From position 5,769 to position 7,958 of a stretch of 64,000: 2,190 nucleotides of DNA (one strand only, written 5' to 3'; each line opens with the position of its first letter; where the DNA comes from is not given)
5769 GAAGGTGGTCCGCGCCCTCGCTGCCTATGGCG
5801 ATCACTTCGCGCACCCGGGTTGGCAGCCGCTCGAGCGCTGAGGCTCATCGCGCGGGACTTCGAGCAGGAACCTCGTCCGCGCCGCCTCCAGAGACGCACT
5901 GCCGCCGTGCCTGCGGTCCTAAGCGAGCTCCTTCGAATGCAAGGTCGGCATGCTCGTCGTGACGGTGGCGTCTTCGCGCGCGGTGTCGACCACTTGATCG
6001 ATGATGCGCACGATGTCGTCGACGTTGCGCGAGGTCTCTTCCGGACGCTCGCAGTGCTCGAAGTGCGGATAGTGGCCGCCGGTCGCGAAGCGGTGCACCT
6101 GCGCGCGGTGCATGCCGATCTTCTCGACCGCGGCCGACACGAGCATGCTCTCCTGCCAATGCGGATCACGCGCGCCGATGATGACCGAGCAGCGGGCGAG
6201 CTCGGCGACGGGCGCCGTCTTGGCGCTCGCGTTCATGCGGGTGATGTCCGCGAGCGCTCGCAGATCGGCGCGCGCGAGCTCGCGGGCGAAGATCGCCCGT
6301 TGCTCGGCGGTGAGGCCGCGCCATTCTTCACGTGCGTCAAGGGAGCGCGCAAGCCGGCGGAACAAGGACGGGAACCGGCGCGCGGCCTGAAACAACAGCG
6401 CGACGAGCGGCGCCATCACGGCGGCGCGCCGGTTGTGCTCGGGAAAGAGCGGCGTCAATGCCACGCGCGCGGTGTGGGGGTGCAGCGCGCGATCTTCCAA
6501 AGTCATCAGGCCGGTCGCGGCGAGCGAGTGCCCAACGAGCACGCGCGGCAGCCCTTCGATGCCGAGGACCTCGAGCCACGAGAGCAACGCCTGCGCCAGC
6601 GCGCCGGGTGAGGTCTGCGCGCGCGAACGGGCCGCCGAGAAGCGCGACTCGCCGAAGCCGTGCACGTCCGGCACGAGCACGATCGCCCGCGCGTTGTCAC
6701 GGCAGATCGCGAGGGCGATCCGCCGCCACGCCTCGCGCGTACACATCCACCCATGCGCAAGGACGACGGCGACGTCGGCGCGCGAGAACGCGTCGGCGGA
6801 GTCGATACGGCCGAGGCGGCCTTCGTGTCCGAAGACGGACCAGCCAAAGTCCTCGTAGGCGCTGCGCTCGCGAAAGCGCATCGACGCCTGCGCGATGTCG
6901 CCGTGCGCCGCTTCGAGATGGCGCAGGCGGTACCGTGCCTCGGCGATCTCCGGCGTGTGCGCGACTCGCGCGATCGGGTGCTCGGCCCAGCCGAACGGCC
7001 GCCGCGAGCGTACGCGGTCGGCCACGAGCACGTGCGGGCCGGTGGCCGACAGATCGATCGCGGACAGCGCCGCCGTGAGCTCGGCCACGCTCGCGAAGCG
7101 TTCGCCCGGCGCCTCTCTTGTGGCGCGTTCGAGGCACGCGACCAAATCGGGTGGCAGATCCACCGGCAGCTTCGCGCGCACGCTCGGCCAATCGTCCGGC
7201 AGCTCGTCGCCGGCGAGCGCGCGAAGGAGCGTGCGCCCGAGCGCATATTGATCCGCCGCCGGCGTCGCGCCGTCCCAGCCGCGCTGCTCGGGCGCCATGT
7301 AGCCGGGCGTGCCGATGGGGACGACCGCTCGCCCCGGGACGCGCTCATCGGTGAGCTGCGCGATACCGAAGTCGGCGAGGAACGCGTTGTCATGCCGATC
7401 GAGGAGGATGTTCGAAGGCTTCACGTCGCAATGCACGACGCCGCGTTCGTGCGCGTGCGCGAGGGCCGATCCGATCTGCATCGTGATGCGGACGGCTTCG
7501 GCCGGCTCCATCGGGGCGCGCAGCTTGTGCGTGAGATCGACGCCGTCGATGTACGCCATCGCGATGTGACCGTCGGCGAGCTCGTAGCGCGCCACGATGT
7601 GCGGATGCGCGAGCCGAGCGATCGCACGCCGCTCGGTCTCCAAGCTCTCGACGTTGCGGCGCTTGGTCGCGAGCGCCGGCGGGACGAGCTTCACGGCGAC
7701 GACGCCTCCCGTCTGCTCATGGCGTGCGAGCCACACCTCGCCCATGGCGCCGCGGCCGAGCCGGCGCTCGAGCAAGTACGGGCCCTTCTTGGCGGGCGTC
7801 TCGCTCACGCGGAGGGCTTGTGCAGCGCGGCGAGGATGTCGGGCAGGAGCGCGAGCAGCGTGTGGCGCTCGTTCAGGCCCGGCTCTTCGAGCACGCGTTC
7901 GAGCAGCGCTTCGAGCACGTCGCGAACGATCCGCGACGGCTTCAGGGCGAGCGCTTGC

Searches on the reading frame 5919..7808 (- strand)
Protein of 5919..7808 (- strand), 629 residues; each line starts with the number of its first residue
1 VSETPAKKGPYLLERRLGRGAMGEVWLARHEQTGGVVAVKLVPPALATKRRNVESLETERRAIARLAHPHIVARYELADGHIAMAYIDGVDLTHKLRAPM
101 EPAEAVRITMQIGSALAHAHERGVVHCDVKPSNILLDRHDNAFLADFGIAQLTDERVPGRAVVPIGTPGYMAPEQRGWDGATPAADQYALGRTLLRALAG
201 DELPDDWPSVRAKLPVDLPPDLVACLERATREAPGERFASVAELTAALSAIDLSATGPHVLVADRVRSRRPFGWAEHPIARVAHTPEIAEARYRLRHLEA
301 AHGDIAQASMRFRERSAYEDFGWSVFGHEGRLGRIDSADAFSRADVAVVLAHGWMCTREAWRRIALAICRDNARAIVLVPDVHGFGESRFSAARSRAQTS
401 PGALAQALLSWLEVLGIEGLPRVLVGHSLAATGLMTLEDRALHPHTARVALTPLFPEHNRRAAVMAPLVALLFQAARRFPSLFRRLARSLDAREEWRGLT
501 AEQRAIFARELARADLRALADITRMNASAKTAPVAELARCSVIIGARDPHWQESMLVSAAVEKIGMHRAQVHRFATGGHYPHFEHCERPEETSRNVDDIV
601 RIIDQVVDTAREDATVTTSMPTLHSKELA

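Call 11: search_protein_families(library=pfam, proteins=[window:5919-7808:-], max_evalue=0.01)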
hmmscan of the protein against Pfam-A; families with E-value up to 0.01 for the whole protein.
window:5919-7808:- (629 aa): 8 families
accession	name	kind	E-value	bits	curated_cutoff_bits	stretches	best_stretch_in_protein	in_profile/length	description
PF00069.31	Pkinase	-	3.6e-36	125.3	31.7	1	13-202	3-195/263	Protein kinase domain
PF07714.23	PK_Tyr_Ser-Thr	-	4e-19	69.4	23.1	1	14-194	4-194/258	Protein tyrosine and serine/threonine kinase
PF12697.13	Abhydrolase_6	-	1.3e-15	59.1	26.3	1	348-591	1-213/217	Alpha/beta hydrolase family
PF03109.22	ABC1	-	1.8e-07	31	22.9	1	52-155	116-219/244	ABC1 atypical kinase-like domain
PF00561.26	Abhydrolase_1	-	0.00012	22.3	25.8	1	347-437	2-86/245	alpha/beta hydrolase fold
PF14531.12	Kinase-like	-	0.0028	17.4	25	1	105-176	147-213/289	Kinase-like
PF01163.29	RIO1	-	0.009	16.1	22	0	57-148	56-149/187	RIO domain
PF06293.20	Kdo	-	0.0094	15.8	21.3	0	91-147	104-166/207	Lipopolysaccharide kinase (Kdo/WaaP) family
